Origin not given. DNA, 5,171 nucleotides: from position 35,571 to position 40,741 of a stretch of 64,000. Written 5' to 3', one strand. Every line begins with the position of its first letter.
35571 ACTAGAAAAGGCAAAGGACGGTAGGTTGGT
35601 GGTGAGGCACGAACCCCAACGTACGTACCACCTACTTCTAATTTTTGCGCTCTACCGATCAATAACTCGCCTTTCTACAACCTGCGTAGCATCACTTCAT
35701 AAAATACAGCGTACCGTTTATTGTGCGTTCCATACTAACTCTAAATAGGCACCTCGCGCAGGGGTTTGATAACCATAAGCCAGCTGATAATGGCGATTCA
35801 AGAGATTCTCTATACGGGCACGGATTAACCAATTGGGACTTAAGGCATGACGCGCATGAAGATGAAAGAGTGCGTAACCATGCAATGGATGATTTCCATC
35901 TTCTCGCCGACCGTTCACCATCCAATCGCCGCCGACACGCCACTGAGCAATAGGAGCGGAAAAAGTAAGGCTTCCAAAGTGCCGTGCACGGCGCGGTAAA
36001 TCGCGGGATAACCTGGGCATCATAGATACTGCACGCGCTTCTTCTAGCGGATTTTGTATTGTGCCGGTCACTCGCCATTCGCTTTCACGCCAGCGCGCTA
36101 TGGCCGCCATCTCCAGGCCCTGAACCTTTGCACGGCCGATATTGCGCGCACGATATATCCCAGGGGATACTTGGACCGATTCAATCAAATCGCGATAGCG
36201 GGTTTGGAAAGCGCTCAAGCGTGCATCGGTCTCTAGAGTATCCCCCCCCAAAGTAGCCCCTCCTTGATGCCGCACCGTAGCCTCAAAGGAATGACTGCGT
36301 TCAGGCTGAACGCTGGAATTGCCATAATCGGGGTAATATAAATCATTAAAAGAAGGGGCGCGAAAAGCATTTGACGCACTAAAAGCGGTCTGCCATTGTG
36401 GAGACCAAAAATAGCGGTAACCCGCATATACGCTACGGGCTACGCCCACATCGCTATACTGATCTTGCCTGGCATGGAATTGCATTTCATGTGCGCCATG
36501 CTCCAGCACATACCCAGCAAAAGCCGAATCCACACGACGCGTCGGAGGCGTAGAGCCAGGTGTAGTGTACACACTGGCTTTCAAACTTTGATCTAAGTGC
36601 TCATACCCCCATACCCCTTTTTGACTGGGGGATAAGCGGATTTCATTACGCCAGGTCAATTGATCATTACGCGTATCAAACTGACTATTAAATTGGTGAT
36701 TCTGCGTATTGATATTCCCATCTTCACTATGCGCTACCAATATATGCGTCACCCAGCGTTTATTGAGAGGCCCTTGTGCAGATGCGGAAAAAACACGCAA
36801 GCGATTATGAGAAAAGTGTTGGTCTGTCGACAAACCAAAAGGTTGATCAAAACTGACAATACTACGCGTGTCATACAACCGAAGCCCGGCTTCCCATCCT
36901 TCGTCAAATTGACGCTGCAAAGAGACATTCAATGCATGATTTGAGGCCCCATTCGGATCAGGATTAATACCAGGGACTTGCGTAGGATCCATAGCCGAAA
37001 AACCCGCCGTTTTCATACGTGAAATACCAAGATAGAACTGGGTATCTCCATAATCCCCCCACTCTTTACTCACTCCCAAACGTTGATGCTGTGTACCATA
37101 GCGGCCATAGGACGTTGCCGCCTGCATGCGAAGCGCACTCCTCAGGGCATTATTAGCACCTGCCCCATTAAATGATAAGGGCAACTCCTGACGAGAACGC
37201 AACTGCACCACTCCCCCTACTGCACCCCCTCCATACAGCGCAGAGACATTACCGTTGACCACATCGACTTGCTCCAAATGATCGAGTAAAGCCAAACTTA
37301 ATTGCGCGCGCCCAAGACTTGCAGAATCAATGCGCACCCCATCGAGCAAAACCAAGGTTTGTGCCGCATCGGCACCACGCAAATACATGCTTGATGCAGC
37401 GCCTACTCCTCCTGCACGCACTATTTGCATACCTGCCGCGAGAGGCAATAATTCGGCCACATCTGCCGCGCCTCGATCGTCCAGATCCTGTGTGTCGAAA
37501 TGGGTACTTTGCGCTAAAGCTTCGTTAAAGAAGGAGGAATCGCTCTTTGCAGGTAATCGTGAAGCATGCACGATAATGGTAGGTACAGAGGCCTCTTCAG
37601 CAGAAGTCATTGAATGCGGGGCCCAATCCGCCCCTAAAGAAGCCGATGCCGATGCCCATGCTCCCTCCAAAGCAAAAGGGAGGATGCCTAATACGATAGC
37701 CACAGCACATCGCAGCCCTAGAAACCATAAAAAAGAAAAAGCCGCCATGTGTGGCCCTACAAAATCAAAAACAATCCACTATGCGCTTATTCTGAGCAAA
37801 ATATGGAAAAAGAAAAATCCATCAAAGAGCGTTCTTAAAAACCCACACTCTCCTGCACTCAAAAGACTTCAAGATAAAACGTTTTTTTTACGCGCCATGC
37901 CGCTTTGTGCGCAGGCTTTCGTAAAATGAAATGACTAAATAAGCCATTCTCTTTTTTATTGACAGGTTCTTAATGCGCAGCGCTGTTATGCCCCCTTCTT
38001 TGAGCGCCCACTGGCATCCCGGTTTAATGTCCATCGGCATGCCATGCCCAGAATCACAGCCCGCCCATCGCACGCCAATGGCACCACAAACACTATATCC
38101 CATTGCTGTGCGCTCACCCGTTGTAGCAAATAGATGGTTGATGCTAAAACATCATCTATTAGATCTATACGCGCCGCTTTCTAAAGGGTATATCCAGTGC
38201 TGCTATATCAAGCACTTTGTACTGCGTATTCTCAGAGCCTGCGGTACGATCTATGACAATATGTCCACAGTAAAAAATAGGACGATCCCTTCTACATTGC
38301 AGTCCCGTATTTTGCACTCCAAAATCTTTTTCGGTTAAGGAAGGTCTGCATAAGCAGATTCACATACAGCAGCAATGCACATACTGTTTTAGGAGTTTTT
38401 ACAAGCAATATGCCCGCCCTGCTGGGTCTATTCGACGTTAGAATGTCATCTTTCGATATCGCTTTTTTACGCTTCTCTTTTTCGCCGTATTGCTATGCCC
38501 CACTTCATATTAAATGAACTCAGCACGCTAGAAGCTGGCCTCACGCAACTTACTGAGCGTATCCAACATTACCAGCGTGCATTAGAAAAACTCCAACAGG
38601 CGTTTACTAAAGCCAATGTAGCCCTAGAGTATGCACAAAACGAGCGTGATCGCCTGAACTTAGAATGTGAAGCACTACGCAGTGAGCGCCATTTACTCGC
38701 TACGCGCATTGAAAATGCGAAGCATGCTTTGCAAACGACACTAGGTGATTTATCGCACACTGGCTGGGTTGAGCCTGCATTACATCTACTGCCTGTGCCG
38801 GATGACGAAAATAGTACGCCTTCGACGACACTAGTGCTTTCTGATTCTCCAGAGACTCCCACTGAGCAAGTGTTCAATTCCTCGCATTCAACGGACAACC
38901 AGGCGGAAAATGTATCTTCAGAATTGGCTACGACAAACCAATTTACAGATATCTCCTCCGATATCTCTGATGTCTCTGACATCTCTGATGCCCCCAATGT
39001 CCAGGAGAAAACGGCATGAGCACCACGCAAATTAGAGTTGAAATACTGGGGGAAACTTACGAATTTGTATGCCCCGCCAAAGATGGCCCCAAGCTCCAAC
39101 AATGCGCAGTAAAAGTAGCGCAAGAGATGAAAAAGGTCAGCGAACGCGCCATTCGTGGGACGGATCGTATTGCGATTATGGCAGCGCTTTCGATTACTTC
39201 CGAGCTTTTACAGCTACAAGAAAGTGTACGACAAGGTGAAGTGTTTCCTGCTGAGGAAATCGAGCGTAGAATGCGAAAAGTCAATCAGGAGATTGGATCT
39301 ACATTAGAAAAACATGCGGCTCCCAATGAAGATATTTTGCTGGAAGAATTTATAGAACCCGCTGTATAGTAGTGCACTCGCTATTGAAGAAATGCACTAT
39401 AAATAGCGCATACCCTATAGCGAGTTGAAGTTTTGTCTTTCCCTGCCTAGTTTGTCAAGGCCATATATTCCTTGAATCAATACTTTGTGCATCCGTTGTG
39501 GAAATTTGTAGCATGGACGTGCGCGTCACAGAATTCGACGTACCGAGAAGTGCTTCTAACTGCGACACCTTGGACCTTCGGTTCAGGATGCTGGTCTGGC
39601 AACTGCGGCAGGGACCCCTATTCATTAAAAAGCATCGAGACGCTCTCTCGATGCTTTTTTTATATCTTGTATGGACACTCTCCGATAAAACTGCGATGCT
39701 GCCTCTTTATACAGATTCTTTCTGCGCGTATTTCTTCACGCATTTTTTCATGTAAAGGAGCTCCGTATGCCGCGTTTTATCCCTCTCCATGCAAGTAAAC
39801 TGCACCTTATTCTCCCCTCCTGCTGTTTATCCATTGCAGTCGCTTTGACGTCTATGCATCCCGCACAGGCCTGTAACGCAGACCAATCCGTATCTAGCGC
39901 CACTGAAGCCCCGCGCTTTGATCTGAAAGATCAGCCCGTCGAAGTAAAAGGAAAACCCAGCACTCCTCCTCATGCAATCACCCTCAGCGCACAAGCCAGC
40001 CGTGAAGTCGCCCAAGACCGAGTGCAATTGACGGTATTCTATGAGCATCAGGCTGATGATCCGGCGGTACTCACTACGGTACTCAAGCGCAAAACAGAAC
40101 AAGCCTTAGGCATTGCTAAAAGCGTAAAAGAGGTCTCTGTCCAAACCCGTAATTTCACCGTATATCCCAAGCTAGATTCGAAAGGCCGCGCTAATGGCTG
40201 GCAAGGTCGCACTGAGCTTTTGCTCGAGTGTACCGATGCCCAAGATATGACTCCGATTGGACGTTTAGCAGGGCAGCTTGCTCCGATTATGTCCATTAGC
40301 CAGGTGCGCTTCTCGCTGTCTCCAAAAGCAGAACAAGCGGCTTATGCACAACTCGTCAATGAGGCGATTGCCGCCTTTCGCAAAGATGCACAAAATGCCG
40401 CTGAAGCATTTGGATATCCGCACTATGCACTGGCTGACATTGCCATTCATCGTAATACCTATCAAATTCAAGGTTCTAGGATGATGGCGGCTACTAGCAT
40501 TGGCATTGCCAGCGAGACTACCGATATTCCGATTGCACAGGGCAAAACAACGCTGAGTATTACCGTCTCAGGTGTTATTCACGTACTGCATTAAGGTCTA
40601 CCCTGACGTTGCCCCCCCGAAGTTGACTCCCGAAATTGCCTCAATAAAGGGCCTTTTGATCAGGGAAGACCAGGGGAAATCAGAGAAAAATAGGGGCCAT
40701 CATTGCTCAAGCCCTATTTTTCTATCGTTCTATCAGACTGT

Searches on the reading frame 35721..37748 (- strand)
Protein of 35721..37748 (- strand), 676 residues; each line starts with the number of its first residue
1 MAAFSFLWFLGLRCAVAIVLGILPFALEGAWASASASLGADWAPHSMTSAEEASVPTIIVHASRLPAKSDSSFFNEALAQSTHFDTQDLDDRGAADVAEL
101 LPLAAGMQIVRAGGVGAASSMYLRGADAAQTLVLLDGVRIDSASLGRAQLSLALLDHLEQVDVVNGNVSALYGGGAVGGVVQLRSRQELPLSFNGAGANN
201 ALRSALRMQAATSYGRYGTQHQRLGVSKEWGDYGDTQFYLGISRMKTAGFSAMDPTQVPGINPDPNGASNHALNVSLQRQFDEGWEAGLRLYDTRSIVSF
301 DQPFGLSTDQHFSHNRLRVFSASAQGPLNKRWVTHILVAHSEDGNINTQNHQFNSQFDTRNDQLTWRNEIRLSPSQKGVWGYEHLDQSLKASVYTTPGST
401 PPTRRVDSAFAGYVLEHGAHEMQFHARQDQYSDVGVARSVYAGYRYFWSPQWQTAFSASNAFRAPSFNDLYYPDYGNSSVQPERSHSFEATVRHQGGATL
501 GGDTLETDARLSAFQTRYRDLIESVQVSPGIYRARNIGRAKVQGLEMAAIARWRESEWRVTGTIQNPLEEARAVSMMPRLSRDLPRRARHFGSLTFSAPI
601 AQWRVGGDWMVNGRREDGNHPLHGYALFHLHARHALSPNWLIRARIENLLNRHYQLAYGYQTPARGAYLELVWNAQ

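Call 49: search_protein_families(library=pfam, proteins=[window:35721-37748:-], max_evalue=0.001)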
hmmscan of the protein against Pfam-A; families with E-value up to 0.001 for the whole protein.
window:35721-37748:- (676 aa): 2 families
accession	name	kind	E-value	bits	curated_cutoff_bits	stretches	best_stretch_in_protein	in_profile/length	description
PF00593.30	TonB_dep_Rec_b-barrel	-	2.1e-31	110.7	27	1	221-649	12-436/436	TonB dependent receptor-like, beta-barrel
PF07715.20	Plug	-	2.8e-19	70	23.9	1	80-180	8-107/107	TonB-dependent Receptor Plug Domain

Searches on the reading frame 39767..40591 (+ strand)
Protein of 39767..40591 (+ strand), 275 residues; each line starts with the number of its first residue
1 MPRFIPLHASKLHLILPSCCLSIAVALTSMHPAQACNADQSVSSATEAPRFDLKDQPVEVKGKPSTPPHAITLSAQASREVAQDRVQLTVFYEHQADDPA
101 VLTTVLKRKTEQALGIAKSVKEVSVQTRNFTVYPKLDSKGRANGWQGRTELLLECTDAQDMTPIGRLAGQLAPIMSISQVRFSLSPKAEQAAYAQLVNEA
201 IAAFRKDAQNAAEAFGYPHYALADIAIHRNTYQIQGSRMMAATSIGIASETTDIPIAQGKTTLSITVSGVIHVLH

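Call 49: search_protein_families(library=pfam, proteins=[window:39767-40591:+], max_evalue=0.001)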
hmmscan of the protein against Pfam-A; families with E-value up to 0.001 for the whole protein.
window:39767-40591:+ (275 aa): 1 family
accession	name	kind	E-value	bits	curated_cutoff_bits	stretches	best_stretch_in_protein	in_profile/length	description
PF04402.19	SIMPL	-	1.7e-27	97.5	25.2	1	71-270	1-204/205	Protein of unknown function (DUF541)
